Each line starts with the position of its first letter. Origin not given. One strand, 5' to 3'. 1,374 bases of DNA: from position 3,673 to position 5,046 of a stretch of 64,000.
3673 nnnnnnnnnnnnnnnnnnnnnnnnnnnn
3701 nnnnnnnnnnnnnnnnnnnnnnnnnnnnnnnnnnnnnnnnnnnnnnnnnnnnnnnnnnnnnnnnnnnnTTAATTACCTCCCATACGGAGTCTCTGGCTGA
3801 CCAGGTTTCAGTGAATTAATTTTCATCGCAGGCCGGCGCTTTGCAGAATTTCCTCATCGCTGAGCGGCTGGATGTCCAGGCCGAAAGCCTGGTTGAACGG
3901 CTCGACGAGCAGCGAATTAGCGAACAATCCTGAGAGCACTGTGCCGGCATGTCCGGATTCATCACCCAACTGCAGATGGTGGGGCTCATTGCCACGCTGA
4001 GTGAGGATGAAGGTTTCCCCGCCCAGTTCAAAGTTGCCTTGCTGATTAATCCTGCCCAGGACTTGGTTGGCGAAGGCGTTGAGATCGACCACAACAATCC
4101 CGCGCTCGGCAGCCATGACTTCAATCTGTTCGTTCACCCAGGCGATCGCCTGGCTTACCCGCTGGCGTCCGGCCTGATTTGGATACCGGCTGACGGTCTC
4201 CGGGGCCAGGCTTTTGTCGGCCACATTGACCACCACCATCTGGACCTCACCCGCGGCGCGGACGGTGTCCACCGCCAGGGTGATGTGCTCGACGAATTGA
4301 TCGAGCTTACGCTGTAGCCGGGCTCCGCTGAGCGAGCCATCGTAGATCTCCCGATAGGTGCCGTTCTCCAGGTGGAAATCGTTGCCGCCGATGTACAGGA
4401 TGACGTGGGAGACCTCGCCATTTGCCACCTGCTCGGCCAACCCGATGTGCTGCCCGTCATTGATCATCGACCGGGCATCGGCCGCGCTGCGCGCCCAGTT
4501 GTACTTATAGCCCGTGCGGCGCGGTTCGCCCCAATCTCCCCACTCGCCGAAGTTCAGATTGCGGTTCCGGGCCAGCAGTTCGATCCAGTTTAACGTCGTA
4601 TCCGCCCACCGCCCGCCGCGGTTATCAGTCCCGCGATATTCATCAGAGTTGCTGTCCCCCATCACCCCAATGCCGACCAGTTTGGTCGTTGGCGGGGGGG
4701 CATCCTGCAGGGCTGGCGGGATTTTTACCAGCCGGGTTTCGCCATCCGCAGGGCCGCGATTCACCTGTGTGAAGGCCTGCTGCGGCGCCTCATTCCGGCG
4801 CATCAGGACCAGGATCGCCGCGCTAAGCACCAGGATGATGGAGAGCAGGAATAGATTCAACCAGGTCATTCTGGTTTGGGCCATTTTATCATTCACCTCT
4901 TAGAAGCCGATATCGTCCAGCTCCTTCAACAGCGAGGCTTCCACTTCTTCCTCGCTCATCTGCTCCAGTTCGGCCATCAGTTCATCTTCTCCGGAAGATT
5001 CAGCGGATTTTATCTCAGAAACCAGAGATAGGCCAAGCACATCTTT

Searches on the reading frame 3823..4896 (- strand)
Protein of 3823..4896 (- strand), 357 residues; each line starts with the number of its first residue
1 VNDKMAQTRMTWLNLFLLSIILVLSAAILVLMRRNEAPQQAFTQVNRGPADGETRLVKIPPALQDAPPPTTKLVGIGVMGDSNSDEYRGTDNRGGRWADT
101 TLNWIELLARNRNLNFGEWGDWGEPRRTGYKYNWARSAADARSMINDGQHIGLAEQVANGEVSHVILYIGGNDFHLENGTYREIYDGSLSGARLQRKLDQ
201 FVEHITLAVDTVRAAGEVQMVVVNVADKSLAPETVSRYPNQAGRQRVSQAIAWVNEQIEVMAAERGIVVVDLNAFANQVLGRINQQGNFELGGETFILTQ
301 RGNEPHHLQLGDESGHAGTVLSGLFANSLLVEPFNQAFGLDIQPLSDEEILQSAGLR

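Call 4: search_protein_families(library=pfam, proteins=[window:3823-4896:-], max_evalue=0.01)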
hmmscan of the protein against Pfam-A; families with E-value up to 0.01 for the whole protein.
window:3823-4896:- (357 aa): 2 families
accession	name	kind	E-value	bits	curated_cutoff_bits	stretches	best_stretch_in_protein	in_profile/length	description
PF00657.28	Lipase_GDSL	-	1.4e-10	42.1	23.6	1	76-279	1-180/208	GDSL-like Lipase/Acylhydrolase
PF13472.12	Lipase_GDSL_2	-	2.2e-07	32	32.9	1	79-276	2-153/178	GDSL-like Lipase/Acylhydrolase family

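Call 8: search_protein_families(library=ncbifam, proteins=[window:3823-4896:-], max_evalue=0.001)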
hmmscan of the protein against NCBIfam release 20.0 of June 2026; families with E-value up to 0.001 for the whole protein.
window:3823-4896:- (357 aa): 0 families

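Call 21: find_homologous_proteins(query=window:3823-4896:-, max_evalue=0.00001)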
Query window:3823-4896:- (357 aa): 302 proteins with E <= 0.00001 among 6697 candidates; the best 120 are listed.
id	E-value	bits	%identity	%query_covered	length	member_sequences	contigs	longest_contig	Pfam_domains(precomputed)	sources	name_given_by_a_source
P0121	1.2e-232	789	100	99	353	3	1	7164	PF13472.13,PF00657.29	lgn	-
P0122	2.8e-212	722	89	100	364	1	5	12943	PF13472.13,PF00657.29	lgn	-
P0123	3.4e-132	459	59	99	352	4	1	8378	PF13472.13,PF00657.29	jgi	jgi:hypothetical protein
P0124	5.7e-130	451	58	99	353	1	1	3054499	PF13472.13,PF00657.29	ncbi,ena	-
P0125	2.2e-122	427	57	97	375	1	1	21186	PF13472.13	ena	-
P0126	5.7e-121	422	63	83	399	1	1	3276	PF13472.13,PF00657.29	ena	-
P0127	2.2e-119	417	56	99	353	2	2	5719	PF13472.13,PF00657.29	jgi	jgi:hypothetical protein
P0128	3.1e-119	416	52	96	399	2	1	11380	PF13472.13,PF00657.29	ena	-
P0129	3.0e-118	413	55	99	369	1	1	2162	PF13472.13,PF00657.29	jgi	jgi:lysophospholipase L1-like esterase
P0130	1.3e-117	411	63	80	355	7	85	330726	PF13472.13,PF00657.29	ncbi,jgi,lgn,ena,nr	ncbi:MAG: hypothetical protein GX495_02890 [Chloroflexi bacterium]|jgi:hypothetical protein|nr:hypot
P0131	2.5e-114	400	55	96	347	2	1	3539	PF13472.13,PF00657.29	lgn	-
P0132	5.2e-114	399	60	83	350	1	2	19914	PF13472.13,PF00657.29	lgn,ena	-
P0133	4.0e-112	393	57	83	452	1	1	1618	PF13472.13,PF00657.29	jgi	jgi:lysophospholipase L1-like esterase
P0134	9.8e-112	391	60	83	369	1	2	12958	PF13472.13,PF00657.29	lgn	-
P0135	2.1e-110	387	56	85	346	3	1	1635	PF13472.13,PF00657.29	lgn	-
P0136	3.5e-110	386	63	78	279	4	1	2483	PF13472.13,PF00657.29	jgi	jgi:hypothetical protein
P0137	2.0e-109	384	60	80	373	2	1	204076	PF13472.13,PF00657.29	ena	-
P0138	2.3e-109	384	51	96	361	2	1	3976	PF13472.13,PF00657.29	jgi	jgi:phospholipase/lecithinase/hemolysin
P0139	6.5e-109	382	60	79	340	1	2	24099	PF13472.13,PF00657.29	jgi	jgi:hypothetical protein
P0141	4.2e-108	380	56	85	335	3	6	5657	PF13472.13,PF00657.29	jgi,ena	-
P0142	8.6e-108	379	58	80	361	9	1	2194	PF13472.13,PF00657.29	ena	-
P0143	1.1e-107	378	51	95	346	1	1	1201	PF13472.13,PF00657.29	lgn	-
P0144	1.2e-107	378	59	83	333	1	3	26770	PF13472.13,PF00657.29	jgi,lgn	jgi:hypothetical protein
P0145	1.8e-107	377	60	81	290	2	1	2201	PF13472.13,PF00657.29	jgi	jgi:hypothetical protein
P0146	2.5e-107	377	51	97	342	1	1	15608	PF13472.13,PF00657.29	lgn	-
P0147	9.0e-107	375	58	81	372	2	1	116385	PF13472.13,PF00657.29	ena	-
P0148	2.3e-106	374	56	81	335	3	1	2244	PF13472.13,PF00657.29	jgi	jgi:phospholipase/lecithinase/hemolysin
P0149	6.3e-106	372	58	84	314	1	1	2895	PF13472.13,PF00657.29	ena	-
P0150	6.4e-106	372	60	78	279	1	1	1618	PF13472.13,PF00657.29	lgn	-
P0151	7.8e-106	372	51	95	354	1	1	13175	PF13472.13,PF00657.29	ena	-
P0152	8.3e-106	372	60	82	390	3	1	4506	PF13472.13,PF00657.29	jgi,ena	-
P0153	1.2e-105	371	56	79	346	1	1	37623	PF13472.13,PF00657.29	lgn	-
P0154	1.5e-105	371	59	79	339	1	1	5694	PF13472.13,PF00657.29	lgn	-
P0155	2.3e-105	371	52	94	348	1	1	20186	PF13472.13,PF00657.29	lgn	-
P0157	1.2e-104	368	57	83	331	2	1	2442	PF13472.13,PF00657.29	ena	-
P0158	1.6e-104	368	58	81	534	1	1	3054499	PF21959.3,PF13472.13,PF00657.29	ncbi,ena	-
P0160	2.8e-104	367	54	86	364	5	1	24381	PF13472.13,PF00657.29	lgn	-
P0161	6.1e-104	366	56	83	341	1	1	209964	PF13472.13,PF00657.29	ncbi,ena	-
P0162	7.8e-104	365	53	84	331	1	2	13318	PF13472.13,PF00657.29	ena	-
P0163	9.5e-104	365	55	81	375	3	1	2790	PF13472.13,PF00657.29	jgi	jgi:phospholipase/lecithinase/hemolysin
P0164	1.4e-103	365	55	80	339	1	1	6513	PF13472.13,PF00657.29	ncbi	ncbi:MAG: SGNH/GDSL hydrolase family protein [Anaerolineales bacterium]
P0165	2.9e-103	364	50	99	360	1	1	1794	PF13472.13,PF00657.29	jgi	jgi:lysophospholipase L1-like esterase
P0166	4.5e-103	363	56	82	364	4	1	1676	PF13472.13,PF00657.29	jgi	-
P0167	1.1e-102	362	54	80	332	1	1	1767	PF13472.13,PF00657.29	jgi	jgi:phospholipase/lecithinase/hemolysin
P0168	1.9e-102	361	54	81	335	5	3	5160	PF13472.13,PF00657.29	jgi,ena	-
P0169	2.8e-102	360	55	83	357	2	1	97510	PF13472.13,PF00657.29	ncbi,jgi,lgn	-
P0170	2.9e-102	360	56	81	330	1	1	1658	PF13472.13,PF00657.29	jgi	-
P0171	8.0e-102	359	50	96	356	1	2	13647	PF13472.13,PF00657.29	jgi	jgi:hypothetical protein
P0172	1.1e-101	358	52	84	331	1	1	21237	PF13472.13,PF00657.29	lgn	-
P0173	2.2e-101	357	58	79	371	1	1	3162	PF13472.13,PF00657.29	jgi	jgi:phospholipase/lecithinase/hemolysin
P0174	3.0e-101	357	51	94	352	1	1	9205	PF13472.13,PF00657.29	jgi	jgi:hypothetical protein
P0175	5.5e-101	356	48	97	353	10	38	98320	PF13472.13,PF00657.29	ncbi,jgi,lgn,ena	jgi:hypothetical protein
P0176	6.2e-101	356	55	80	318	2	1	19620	PF13472.13,PF00657.29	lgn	-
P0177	1.2e-100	355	47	99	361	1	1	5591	PF13472.13,PF00657.29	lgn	-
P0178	2.9e-100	354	52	85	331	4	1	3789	PF13472.13,PF00657.29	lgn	-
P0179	1.1e-99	352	53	80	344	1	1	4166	PF13472.13,PF00657.29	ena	-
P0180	1.1e-99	352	54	83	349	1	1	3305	PF13472.13,PF00657.29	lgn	-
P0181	2.8e-99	351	56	81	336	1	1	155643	PF13472.13,PF00657.29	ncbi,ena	-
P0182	3.6e-99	350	51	84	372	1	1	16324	PF13472.13,PF00657.29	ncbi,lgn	-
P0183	4.2e-99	350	53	83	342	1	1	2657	PF13472.13,PF00657.29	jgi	jgi:phospholipase/lecithinase/hemolysin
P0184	6.4e-99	349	52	82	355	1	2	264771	PF13472.13,PF00657.29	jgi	jgi:hypothetical protein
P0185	9.1e-99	349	55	78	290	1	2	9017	PF13472.13,PF00657.29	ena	-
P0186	2.1e-98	348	51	85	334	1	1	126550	PF13472.13,PF00657.29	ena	-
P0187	3.1e-98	347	53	82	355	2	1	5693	PF13472.13,PF00657.29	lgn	-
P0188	3.4e-98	347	53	79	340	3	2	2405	PF13472.13,PF00657.29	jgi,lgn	jgi:phospholipase/lecithinase/hemolysin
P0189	3.4e-98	347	53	80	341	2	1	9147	PF13472.13,PF00657.29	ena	-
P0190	4.5e-98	347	51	83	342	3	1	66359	PF13472.13,PF00657.29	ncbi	-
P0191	4.8e-98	346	53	89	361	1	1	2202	PF13472.13,PF00657.29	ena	-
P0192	1.6e-97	345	53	80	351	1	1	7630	PF13472.13,PF00657.29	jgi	jgi:phospholipase/lecithinase/hemolysin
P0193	2.0e-97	344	55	80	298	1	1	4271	PF13472.13,PF00657.29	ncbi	-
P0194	2.2e-97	344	53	80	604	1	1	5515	PF05345.19,PF13472.13,PF00657.29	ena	-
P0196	2.7e-97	344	52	80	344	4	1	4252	PF13472.13,PF00657.29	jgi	jgi:hypothetical protein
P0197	2.7e-97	344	56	79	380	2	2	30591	PF00657.29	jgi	jgi:hypothetical protein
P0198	2.9e-97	344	63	65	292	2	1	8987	PF13472.13,PF00657.29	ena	-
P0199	5.2e-97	343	51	86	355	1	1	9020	PF13472.13,PF00657.29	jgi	jgi:phospholipase/lecithinase/hemolysin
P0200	5.9e-97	343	57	78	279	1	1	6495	PF13472.13,PF00657.29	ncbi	-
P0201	1.4e-96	342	55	74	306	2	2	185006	PF13472.13,PF00657.29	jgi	jgi:lysophospholipase L1-like esterase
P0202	1.8e-96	341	53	80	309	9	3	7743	PF13472.13,PF00657.29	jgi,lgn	jgi:hypothetical protein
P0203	2.1e-96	341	51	87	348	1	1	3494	PF13472.13,PF00657.29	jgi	jgi:phospholipase/lecithinase/hemolysin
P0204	2.6e-96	341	55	80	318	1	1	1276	PF00657.29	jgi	jgi:hypothetical protein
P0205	2.9e-96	341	52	82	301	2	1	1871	PF13472.13,PF00657.29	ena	-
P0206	5.1e-96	340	53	80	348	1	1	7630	PF13472.13,PF00657.29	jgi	jgi:lysophospholipase L1-like esterase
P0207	7.1e-96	339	55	83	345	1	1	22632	PF13472.13,PF00657.29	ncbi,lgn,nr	ncbi:MAG: hypothetical protein HYZ49_18100 [Chloroflexi bacterium]|nr:hypothetical protein [Chlorofl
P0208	7.2e-96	339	53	80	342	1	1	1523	PF13472.13,PF00657.29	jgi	jgi:hypothetical protein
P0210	1.2e-95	339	54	80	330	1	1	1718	PF13472.13,PF00657.29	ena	-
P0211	1.2e-95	339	54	81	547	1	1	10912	PF25788.3,PF13472.13,PF00041.28,PF00657.29,PF16656.12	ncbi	-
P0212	1.9e-95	338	54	82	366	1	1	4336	PF13472.13,PF00657.29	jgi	jgi:hypothetical protein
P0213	3.8e-95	337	51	82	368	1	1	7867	PF13472.13,PF00657.29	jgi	jgi:hypothetical protein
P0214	3.9e-95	337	48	89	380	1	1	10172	PF00657.29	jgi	jgi:hypothetical protein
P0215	6.9e-95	336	54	79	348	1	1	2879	PF13472.13,PF00657.29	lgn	-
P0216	1.0e-94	336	48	96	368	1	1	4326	PF13472.13,PF00657.29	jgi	jgi:phospholipase/lecithinase/hemolysin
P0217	1.7e-94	335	53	79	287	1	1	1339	PF13472.13,PF00657.29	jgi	-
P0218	2.2e-94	334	52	81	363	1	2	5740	PF13472.13,PF00657.29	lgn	-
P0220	2.4e-94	334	50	85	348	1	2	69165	PF13472.13,PF00657.29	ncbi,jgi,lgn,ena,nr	ncbi:MAG TPA: GDSL-type esterase/lipase family protein [Anaerolineae bacterium]|nr:GDSL-type esteras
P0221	3.4e-94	334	49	84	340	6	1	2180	PF13472.13,PF00657.29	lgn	-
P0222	4.3e-94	333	53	79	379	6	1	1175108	PF13472.13,PF00657.29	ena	-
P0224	7.5e-94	333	51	82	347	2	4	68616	PF13472.13,PF00657.29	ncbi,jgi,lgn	jgi:hypothetical protein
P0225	7.9e-94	333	55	79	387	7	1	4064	PF13472.13,PF00657.29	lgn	-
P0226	8.4e-94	333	53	78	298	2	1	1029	PF13472.13,PF00657.29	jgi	jgi:hypothetical protein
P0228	1.3e-93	332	53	79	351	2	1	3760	PF13472.13,PF00657.29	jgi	jgi:hypothetical protein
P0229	4.3e-93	330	55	79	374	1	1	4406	PF13472.13,PF00657.29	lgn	-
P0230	1.2e-92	329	54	79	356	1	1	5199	PF13472.13,PF00657.29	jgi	jgi:phospholipase/lecithinase/hemolysin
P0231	4.4e-92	327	54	80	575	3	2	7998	PF13472.13,PF00657.29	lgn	-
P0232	4.7e-92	327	52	82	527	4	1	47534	PF13472.13,PF00657.29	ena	-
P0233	6.2e-92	326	44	96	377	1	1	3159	PF00657.29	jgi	jgi:phospholipase/lecithinase/hemolysin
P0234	7.5e-91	323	51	81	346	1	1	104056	PF13472.13,PF00657.29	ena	-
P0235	4.6e-90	320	51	83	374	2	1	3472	PF13472.13,PF00657.29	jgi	jgi:hypothetical protein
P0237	1.0e-89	319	52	82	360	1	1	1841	PF13472.13,PF00657.29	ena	-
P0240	1.7e-89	318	52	79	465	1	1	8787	PF00657.29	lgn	-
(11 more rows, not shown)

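Call 22: find_encoding_contigs(protein=P0122, flank=10000, max_places=3)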
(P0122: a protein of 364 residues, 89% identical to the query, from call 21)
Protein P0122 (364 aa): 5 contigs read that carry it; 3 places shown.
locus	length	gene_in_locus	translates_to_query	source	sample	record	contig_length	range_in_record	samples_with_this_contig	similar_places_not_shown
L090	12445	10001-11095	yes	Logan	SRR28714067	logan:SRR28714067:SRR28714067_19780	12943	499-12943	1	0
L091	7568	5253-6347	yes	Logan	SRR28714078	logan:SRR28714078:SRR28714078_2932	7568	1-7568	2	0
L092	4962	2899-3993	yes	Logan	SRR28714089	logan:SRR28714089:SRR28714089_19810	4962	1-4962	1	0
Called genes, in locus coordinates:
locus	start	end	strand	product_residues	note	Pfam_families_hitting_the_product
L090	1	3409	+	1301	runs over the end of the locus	?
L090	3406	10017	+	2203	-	PF00109:ketoacyl-synt, PF02801:Ketoacyl-synt_C, PF16197:KAsynt_C_assoc, PF22336:RhiE-like_linker, PF22621:CurL-like_PKS_C, PF00698:Acyl_transf_1, PF21089:PKS_DH_N, PF14765:PS-DH, +8 more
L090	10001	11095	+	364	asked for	PF00657:Lipase_GDSL, PF13472:Lipase_GDSL_2 (weak)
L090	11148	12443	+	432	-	?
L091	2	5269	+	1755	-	?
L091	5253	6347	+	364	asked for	PF00657:Lipase_GDSL, PF13472:Lipase_GDSL_2 (weak)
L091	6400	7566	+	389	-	?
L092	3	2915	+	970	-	?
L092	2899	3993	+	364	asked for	PF00657:Lipase_GDSL, PF13472:Lipase_GDSL_2 (weak)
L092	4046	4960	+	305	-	?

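Call 23: find_encoding_contigs(protein=P0124, flank=10000, max_places=2)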
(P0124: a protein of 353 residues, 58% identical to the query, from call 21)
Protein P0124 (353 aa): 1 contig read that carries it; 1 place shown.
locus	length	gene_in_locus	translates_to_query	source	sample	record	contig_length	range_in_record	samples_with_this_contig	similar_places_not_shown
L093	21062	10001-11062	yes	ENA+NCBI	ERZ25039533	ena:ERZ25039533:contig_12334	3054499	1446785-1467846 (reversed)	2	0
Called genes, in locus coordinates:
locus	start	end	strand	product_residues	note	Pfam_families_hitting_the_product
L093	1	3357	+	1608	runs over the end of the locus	PF00109:ketoacyl-synt, PF02801:Ketoacyl-synt_C, PF16197:KAsynt_C_assoc, PF22336:RhiE-like_linker, PF22621:CurL-like_PKS_C, PF00698:Acyl_transf_1, PF22953:SpnB_Rossmann, PF00106:adh_short, +6 more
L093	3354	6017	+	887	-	PF00109:ketoacyl-synt, PF00108:Thiolase_N (faint), PF02801:Ketoacyl-synt_C, PF16197:KAsynt_C_assoc, PF22336:RhiE-like_linker, PF22621:CurL-like_PKS_C, PF00698:Acyl_transf_1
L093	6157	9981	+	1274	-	PF21089:PKS_DH_N, PF14765:PS-DH, PF08240:ADH_N, PF00107:ADH_zinc_N, PF13602:ADH_zinc_N_2, PF00106:adh_short, PF08659:KR, PF13561:adh_short_C2, +3 more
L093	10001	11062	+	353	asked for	PF00657:Lipase_GDSL, PF13472:Lipase_GDSL_2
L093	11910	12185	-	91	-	-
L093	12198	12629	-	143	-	-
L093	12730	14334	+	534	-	PF21959:DUF6923 (weak), PF00657:Lipase_GDSL, PF13472:Lipase_GDSL_2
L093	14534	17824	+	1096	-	PF00109:ketoacyl-synt, PF02801:Ketoacyl-synt_C, PF16197:KAsynt_C_assoc, PF22336:RhiE-like_linker, PF22621:CurL-like_PKS_C, PF00698:Acyl_transf_1, PF21089:PKS_DH_N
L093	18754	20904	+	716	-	PF00106:adh_short, PF08659:KR, PF13561:adh_short_C2 (faint), PF00550:PP-binding, PF00685:Sulfotransfer_1, PF13469:Sulfotransfer_3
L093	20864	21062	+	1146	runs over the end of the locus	PF00668:Condensation, PF00501:AMP-binding, PF13193:AMP-binding_C, PF00550:PP-binding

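Call 57: search_solved_structures(query=window:3823-4896:-, max_evalue=0.01)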
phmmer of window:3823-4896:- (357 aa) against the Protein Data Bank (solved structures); distinct sequences matched with E-value up to 0.01: 0.
